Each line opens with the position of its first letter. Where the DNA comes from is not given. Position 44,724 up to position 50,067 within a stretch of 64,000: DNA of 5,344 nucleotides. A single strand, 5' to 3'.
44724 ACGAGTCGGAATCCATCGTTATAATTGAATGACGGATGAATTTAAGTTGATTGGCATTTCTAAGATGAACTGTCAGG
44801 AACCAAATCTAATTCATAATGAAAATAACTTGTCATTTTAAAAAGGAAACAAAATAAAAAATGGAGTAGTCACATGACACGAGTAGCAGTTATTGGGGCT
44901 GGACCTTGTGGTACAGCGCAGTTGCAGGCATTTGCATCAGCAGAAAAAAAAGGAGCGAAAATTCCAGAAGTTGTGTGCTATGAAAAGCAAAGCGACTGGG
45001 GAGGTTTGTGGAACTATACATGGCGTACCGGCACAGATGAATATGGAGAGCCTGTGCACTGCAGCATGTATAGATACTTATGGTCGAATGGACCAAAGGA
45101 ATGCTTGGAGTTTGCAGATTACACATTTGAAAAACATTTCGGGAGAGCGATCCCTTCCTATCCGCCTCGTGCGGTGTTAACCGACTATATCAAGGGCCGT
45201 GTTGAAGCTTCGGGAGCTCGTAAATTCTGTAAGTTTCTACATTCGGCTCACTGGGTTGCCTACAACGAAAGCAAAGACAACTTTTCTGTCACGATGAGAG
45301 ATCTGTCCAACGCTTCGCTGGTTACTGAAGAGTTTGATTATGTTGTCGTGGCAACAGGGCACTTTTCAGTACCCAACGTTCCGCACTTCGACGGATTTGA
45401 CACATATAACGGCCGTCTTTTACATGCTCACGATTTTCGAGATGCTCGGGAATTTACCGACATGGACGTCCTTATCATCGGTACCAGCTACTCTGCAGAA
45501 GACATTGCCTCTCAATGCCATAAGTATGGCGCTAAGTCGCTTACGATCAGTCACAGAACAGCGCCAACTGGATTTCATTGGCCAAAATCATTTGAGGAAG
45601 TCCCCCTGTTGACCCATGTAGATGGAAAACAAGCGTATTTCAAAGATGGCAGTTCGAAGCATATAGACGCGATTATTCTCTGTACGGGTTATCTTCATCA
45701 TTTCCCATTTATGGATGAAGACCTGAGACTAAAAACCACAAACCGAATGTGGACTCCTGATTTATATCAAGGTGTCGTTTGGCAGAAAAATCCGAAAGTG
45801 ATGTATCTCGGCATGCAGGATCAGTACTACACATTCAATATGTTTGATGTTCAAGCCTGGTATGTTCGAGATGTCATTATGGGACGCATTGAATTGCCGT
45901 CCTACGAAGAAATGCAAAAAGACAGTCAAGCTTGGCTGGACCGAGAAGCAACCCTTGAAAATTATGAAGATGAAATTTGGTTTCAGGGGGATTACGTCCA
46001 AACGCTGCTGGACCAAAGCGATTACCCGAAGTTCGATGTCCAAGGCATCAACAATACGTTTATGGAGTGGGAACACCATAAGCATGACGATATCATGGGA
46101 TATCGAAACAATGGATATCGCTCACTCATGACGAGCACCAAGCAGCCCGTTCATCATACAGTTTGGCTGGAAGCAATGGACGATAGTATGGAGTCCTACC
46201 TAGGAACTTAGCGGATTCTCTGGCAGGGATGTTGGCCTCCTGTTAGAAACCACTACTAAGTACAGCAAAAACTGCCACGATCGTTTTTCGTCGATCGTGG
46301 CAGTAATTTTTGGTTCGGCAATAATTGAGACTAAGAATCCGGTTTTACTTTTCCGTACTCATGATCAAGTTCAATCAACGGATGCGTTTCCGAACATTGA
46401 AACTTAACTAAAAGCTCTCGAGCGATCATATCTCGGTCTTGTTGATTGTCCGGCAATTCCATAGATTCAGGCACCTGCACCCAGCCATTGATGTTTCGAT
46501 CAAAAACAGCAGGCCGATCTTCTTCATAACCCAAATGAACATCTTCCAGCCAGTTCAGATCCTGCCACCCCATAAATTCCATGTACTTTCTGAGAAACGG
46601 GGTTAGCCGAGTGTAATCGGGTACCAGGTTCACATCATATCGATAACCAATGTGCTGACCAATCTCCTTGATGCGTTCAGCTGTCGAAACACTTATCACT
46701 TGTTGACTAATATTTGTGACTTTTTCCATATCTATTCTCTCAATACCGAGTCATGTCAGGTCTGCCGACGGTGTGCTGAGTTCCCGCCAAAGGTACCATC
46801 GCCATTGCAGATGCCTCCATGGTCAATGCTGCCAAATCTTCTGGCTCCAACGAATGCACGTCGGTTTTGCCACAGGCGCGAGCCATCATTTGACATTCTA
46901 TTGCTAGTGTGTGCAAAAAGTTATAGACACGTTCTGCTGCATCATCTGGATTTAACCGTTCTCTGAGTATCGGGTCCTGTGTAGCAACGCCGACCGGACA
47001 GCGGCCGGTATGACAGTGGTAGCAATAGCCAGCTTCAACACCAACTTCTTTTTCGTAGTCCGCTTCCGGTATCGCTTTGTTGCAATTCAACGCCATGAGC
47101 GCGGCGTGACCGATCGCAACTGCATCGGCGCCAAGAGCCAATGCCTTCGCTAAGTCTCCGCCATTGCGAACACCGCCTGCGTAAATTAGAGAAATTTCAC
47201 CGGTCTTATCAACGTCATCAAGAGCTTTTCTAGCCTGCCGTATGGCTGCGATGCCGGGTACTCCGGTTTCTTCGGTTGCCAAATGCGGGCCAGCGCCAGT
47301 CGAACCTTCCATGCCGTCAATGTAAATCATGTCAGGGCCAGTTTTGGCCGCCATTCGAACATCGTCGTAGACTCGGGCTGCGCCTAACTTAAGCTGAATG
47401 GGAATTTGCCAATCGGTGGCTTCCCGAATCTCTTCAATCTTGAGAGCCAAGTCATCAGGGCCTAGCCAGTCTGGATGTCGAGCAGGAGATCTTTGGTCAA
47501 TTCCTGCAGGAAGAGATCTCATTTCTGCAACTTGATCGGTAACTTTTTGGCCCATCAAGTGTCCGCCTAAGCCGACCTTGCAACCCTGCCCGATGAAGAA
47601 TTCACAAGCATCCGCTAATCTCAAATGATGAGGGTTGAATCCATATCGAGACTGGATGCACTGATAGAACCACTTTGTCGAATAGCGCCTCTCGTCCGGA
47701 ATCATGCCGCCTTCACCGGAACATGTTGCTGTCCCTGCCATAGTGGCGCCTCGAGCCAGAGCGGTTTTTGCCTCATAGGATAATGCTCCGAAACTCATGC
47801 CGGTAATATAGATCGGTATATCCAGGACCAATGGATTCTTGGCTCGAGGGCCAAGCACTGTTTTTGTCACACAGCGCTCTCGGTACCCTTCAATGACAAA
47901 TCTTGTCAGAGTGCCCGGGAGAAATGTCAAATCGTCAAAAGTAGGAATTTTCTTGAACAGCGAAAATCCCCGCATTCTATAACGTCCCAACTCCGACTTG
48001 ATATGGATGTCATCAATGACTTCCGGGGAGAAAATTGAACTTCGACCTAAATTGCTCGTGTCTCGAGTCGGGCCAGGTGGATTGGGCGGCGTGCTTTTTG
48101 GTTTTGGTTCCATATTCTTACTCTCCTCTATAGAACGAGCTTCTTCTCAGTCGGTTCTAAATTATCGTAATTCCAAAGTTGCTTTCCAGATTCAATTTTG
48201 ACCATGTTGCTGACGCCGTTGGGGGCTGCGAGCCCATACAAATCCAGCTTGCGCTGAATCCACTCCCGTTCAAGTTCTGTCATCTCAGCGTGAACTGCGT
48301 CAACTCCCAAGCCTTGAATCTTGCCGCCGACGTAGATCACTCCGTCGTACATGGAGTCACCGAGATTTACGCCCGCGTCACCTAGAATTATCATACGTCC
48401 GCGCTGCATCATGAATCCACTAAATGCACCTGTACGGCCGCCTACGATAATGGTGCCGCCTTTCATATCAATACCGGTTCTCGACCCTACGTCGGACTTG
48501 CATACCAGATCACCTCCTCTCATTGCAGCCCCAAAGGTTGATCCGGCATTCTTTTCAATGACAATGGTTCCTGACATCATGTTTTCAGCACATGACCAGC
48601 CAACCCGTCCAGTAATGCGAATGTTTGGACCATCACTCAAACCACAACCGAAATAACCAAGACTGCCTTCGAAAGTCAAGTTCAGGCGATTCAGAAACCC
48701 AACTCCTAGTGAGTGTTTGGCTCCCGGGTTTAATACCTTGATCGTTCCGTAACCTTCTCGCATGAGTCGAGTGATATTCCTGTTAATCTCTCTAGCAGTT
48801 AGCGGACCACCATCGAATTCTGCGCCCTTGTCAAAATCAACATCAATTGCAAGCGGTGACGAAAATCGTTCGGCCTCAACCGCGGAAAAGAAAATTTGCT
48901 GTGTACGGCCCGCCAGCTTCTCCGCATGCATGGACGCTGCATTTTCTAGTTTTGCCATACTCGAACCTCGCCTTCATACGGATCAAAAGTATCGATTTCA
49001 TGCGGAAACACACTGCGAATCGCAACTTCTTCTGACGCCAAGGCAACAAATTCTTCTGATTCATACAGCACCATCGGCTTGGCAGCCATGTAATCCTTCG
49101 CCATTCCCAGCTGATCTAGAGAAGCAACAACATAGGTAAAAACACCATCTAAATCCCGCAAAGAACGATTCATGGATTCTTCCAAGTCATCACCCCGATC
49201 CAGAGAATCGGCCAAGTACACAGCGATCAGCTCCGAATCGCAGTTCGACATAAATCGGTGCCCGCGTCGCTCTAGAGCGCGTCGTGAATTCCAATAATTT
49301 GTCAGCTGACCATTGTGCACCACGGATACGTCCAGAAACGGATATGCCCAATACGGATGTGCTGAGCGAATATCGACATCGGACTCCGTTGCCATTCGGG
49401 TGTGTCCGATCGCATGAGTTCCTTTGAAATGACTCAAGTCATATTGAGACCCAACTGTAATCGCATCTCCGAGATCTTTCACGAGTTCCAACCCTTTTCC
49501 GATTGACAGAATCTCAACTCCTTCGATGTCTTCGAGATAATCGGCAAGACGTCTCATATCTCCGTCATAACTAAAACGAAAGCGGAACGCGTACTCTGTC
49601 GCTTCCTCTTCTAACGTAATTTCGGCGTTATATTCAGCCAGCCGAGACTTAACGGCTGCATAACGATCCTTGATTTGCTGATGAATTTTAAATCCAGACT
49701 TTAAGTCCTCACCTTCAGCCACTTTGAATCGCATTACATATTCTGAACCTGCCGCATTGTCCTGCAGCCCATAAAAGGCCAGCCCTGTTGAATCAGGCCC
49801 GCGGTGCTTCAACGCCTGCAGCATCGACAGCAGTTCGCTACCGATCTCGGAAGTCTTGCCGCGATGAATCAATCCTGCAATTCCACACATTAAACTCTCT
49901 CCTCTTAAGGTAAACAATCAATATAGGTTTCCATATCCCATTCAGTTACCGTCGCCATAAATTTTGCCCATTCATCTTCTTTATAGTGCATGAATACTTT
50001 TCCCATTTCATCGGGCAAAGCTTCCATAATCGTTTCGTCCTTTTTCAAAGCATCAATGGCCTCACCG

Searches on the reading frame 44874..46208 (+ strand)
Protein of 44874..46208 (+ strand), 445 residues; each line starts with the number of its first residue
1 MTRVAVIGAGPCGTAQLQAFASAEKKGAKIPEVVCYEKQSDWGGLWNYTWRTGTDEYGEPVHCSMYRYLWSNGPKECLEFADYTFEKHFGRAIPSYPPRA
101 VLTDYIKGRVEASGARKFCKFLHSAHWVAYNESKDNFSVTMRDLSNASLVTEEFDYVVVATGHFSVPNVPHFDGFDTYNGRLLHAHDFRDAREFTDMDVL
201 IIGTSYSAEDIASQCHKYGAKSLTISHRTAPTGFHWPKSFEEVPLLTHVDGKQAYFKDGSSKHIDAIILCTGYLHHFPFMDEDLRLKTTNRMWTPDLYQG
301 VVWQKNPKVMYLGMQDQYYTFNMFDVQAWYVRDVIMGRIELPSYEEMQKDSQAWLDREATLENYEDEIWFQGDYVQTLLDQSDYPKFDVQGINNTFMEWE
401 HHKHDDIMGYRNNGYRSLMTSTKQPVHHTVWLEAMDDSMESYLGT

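Call 34: search_protein_families(library=ncbifam, proteins=[window:44874-46208:+], max_evalue=1e-20)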
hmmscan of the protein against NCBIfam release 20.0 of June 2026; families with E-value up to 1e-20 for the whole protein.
window:44874-46208:+ (445 aa): 1 family
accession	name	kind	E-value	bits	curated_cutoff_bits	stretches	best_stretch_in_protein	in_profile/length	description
NF058570.1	trimeth_mono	equivalog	1.1e-238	792.7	675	1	3-444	1-442/443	trimethylamine monooxygenase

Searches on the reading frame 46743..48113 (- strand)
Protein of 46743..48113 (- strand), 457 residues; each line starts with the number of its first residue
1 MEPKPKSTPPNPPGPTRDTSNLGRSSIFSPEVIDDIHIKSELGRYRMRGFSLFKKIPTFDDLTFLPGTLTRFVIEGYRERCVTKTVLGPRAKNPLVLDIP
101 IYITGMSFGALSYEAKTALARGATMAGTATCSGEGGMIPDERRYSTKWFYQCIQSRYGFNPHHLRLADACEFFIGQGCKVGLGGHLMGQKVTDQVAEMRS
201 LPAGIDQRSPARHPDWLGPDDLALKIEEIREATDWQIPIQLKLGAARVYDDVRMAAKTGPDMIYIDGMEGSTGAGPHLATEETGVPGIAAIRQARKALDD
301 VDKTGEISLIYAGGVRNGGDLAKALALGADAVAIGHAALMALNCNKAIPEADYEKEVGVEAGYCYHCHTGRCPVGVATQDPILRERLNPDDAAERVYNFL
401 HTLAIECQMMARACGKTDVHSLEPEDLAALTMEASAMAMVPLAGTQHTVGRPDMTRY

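Call 34: search_protein_families(library=ncbifam, proteins=[window:46743-48113:-], max_evalue=1e-20)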
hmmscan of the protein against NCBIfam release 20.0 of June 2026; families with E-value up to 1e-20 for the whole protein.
window:46743-48113:- (457 aa): 1 family
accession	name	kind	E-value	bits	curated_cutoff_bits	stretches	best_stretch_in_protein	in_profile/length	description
NF008730.0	PRK11750.1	equivalog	1e-38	132.5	1047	1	104-416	864-1159/1490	glutamate synthase large subunit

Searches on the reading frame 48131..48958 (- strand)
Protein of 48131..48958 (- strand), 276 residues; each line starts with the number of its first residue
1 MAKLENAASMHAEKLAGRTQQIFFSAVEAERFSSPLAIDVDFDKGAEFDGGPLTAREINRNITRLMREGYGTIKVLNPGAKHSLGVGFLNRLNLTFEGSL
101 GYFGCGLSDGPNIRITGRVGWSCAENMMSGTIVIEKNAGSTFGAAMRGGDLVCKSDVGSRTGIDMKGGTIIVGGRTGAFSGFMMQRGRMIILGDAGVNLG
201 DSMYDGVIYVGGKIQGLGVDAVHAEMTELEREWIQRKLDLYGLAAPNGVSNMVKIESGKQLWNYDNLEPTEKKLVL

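Call 34: search_protein_families(library=ncbifam, proteins=[window:48131-48958:-], max_evalue=1e-20)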
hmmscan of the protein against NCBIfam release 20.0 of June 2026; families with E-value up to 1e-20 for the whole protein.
window:48131-48958:- (276 aa): 0 families

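Call 47: search_protein_families(library=ncbifam, proteins=[window:48131-48958:-], max_evalue=1e-8)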
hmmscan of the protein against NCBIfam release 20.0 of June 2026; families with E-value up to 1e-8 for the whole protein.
window:48131-48958:- (276 aa): 2 families
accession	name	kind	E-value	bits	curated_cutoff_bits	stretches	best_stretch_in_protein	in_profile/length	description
TIGR03122.1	one_C_dehyd_C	equivalog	2e-15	56.7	130.65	1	95-216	63-193/260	formylmethanofuran dehydrogenase subunit C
NF042910.1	FMH_DH_FwdC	exception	1.1e-10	41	340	1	112-216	83-194/271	tungsten-dependent formylmethanofuran dehydrogenase subunit FwdC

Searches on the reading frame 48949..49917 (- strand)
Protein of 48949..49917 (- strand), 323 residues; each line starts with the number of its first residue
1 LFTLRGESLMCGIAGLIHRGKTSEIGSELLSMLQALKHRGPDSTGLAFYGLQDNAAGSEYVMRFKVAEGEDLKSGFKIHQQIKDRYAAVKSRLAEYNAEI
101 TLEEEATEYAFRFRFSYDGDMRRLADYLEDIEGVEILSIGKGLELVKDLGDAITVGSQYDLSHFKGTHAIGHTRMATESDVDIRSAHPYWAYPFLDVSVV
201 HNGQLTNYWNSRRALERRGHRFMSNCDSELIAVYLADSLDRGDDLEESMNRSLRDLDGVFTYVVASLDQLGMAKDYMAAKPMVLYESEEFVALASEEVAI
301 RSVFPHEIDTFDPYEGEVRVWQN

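Call 34: search_protein_families(library=ncbifam, proteins=[window:48949-49917:-], max_evalue=1e-20)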
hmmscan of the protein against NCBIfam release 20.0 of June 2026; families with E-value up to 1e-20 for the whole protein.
window:48949-49917:- (323 aa): 3 families
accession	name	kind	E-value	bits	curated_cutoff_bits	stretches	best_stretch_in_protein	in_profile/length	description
TIGR01135.1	glmS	equivalog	3.2e-29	101.9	418.05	1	134-301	33-198/607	glutamine--fructose-6-phosphate transaminase (isomerizing)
NF001484.0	PRK00331.1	subfamily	7.4e-29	100.6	381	1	133-302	33-200/601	isomerizing glutamine--fructose-6-phosphate transaminase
TIGR01134.1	purF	equivalog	6.2e-24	85.2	350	0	143-303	41-201/432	amidophosphoribosyltransferase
